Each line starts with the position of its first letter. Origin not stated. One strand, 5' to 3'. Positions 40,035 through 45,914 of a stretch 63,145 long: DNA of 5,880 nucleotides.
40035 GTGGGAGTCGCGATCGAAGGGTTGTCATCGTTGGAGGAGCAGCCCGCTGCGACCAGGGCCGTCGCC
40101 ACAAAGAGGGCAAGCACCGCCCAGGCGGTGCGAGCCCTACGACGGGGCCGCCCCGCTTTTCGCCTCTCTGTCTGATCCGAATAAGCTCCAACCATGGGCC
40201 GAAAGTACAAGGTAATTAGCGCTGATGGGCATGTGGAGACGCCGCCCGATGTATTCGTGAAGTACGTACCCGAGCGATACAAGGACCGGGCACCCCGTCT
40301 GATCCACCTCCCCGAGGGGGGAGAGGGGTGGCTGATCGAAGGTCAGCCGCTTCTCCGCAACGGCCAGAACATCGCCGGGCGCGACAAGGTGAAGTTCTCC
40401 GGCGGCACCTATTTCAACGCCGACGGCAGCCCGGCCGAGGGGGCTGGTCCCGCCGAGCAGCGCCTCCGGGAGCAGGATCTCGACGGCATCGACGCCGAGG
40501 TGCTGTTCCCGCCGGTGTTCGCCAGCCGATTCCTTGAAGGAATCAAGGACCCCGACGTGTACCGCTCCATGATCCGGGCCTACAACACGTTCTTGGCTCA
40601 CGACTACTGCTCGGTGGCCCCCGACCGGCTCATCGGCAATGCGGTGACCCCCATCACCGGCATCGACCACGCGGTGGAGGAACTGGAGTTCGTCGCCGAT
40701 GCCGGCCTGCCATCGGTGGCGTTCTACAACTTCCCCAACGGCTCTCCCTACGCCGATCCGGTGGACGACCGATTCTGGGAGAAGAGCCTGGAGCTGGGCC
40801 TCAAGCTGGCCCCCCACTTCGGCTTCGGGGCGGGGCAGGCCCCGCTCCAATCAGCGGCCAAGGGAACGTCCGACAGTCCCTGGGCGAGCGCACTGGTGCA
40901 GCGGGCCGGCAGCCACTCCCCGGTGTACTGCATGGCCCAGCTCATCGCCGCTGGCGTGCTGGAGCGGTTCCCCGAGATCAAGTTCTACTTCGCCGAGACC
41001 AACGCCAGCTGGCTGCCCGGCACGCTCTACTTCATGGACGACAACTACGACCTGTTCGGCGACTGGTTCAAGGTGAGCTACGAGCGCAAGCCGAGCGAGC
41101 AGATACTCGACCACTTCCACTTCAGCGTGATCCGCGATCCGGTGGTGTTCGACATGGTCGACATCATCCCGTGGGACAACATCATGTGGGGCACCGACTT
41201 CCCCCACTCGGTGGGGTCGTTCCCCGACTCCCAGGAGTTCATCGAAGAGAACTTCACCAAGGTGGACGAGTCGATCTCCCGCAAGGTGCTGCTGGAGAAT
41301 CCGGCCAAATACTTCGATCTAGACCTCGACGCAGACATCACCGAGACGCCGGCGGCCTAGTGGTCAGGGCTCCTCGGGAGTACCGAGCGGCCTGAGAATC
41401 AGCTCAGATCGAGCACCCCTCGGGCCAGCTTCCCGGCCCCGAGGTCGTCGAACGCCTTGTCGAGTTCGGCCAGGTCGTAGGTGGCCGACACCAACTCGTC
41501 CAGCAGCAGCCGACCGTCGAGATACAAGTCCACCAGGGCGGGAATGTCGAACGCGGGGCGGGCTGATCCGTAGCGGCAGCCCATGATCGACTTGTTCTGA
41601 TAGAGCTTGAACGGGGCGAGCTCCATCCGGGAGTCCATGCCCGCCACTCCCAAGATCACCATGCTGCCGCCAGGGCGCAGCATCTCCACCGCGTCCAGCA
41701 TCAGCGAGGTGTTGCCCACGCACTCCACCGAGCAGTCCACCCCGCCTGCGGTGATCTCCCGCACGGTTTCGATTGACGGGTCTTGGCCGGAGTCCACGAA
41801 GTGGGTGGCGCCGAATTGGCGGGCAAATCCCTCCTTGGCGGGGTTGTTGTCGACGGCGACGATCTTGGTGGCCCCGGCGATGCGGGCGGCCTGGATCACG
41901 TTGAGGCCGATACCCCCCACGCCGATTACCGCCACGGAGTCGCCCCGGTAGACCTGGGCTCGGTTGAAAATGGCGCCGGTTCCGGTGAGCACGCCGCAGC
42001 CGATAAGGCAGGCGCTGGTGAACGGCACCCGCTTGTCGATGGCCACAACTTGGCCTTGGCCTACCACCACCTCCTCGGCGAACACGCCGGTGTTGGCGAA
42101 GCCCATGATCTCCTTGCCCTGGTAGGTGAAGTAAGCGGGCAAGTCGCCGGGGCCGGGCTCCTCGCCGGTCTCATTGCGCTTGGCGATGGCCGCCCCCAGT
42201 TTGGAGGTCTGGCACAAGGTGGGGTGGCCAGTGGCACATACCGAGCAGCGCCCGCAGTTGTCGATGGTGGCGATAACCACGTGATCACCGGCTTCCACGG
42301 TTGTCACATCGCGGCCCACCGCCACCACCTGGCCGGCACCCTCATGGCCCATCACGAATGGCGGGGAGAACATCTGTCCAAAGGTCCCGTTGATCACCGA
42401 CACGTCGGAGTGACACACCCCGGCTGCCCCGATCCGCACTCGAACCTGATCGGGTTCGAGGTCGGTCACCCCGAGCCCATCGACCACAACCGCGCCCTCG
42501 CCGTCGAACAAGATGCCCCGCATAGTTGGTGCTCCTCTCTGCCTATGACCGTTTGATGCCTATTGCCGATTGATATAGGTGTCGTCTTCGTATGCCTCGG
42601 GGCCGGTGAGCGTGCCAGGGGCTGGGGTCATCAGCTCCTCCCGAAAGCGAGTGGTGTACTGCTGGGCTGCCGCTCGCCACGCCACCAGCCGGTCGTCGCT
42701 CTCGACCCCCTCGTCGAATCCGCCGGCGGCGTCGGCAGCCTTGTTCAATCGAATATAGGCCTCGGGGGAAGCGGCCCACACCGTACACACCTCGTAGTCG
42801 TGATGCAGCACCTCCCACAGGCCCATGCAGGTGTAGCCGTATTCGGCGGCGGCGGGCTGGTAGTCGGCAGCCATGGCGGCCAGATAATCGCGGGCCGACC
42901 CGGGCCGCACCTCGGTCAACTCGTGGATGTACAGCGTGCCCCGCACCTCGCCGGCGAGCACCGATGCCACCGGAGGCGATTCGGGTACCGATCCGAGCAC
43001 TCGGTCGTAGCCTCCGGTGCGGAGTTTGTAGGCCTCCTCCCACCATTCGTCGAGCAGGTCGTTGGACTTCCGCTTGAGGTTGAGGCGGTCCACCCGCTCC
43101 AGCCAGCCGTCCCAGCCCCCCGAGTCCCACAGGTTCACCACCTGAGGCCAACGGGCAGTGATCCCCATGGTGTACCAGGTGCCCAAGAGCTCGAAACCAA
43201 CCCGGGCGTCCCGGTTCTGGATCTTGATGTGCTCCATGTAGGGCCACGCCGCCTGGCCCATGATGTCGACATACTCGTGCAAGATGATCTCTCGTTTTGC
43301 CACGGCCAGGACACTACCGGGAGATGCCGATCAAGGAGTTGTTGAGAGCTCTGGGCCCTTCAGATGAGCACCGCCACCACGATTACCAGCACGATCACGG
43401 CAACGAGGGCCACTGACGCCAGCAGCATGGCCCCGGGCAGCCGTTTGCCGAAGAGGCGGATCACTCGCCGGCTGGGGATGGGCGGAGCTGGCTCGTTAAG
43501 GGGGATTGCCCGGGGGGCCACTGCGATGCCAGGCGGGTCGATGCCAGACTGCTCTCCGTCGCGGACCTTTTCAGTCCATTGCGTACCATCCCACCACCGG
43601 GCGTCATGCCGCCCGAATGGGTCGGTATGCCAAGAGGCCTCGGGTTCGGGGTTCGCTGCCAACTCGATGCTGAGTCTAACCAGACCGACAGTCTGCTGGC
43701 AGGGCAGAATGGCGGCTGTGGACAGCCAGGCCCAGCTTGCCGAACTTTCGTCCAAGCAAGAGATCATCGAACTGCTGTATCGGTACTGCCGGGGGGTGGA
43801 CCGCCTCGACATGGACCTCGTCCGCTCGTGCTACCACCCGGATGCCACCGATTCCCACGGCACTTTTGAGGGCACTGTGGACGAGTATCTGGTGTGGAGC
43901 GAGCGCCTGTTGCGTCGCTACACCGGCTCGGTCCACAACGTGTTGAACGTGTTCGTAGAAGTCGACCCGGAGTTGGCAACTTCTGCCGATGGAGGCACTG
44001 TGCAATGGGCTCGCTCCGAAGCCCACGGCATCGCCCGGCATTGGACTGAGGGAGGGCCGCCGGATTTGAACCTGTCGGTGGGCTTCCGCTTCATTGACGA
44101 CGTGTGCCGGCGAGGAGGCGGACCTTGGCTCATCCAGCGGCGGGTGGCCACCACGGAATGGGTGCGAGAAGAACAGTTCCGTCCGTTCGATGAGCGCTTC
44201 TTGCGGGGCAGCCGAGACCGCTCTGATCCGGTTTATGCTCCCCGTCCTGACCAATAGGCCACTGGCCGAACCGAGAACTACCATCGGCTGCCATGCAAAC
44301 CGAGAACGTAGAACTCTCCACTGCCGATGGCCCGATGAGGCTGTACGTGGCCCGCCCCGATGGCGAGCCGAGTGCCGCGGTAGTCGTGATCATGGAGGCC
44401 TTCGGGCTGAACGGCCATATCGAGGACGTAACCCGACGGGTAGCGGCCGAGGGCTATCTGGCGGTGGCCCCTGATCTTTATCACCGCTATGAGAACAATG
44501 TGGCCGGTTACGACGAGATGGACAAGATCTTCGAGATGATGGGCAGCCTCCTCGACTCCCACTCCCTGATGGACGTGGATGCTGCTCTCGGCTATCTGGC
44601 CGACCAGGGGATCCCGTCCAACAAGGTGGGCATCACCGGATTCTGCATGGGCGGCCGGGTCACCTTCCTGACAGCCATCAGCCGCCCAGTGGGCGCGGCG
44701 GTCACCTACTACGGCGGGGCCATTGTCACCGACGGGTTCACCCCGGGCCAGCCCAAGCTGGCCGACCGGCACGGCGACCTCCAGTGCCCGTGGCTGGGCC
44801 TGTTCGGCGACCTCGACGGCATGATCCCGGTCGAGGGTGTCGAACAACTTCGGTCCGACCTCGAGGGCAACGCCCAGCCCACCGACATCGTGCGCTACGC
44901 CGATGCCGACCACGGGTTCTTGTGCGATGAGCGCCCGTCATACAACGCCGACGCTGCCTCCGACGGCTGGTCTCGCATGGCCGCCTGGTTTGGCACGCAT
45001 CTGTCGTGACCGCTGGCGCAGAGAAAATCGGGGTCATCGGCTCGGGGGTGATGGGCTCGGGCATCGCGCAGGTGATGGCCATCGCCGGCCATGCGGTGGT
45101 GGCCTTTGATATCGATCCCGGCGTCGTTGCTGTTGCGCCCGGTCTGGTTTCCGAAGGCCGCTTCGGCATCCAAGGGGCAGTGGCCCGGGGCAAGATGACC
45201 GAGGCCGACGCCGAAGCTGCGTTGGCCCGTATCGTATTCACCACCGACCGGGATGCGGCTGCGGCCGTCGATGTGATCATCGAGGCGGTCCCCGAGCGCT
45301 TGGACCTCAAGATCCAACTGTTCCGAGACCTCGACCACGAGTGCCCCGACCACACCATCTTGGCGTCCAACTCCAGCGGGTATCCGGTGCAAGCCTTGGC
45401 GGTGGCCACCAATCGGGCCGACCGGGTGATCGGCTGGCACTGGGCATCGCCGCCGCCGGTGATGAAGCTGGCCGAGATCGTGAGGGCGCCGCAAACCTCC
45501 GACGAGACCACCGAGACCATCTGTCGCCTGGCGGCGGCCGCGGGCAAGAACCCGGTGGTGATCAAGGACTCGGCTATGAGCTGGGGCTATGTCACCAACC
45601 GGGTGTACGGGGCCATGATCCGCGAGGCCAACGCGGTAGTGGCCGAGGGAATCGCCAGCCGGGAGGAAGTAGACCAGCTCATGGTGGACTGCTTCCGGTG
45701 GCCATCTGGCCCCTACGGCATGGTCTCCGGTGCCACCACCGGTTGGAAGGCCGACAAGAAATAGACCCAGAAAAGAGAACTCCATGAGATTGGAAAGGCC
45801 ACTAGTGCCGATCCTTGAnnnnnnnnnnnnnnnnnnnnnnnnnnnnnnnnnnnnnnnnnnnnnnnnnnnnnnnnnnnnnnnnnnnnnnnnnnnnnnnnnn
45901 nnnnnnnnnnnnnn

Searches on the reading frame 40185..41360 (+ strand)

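Call 12: search_protein_families(library=pfam, proteins=[window:40185-41360:+])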
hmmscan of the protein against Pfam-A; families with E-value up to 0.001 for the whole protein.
window:40185-41360:+ (391 aa): 1 family
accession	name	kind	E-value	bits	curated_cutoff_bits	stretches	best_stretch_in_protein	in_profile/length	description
PF04909.20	Amidohydro_2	-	1.1e-18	68.5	26.4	1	111-379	43-289/289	Amidohydrolase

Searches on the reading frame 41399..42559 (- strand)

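Call 12: search_protein_families(library=pfam, proteins=[window:41399-42559:-])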
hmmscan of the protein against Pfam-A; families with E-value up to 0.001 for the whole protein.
window:41399-42559:- (386 aa): 4 families
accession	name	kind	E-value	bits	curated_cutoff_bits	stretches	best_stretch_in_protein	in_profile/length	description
PF00107.32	ADH_zinc_N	-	7.3e-29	100.8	31.8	1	216-339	1-120/129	Zinc-binding dehydrogenase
PF08240.17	ADH_N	-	2.7e-24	85.8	23.5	1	36-175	2-103/104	Alcohol dehydrogenase GroES-like domain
PF16912.11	Glu_dehyd_C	-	5.2e-12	46.1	34.9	1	204-372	29-200/211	Glucose dehydrogenase C-terminus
PF13602.12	ADH_zinc_N_2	-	6.5e-08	34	27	1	249-377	1-127/134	Zinc-binding dehydrogenase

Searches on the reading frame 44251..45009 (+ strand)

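Call 13: search_protein_families(library=pfam, proteins=[window:44251-45009:+])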
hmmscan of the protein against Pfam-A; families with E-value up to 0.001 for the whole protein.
window:44251-45009:+ (252 aa): 3 families
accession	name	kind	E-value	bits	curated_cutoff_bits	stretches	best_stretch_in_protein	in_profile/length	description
PF01738.24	DLH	-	5.9e-50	170.3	21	1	30-250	2-216/217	Dienelactone hydrolase family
PF02230.22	Abhydrolase_2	-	2.7e-06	27.8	23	1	108-221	89-199/217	Phospholipase/Carboxylesterase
PF07224.18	Chlorophyllase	-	0.00016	21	26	1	16-143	14-135/301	Chlorophyllase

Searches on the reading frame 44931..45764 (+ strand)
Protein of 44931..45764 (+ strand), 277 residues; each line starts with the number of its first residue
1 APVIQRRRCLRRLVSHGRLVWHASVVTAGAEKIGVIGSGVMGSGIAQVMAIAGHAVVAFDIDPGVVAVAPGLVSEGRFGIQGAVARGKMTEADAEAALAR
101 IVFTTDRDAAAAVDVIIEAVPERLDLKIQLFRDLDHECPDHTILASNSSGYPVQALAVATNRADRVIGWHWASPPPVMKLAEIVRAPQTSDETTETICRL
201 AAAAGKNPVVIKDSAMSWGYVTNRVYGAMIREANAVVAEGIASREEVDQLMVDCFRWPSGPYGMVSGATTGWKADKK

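Call 13: search_protein_families(library=pfam, proteins=[window:44931-45764:+])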
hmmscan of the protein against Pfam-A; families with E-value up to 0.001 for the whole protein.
window:44931-45764:+ (277 aa): 3 families
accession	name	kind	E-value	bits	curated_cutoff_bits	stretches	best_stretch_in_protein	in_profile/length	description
PF02737.24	3HCDH_N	-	1.1e-56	192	22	1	32-213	1-179/180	3-hydroxyacyl-CoA dehydrogenase, NAD binding domain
PF00725.27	3HCDH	-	3.6e-10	40.7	22.1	1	219-266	1-48/97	3-hydroxyacyl-CoA dehydrogenase, C-terminal domain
PF03446.21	NAD_binding_2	-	1.1e-05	25.9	21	1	32-149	1-94/161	NAD binding domain of 6-phosphogluconate dehydrogenase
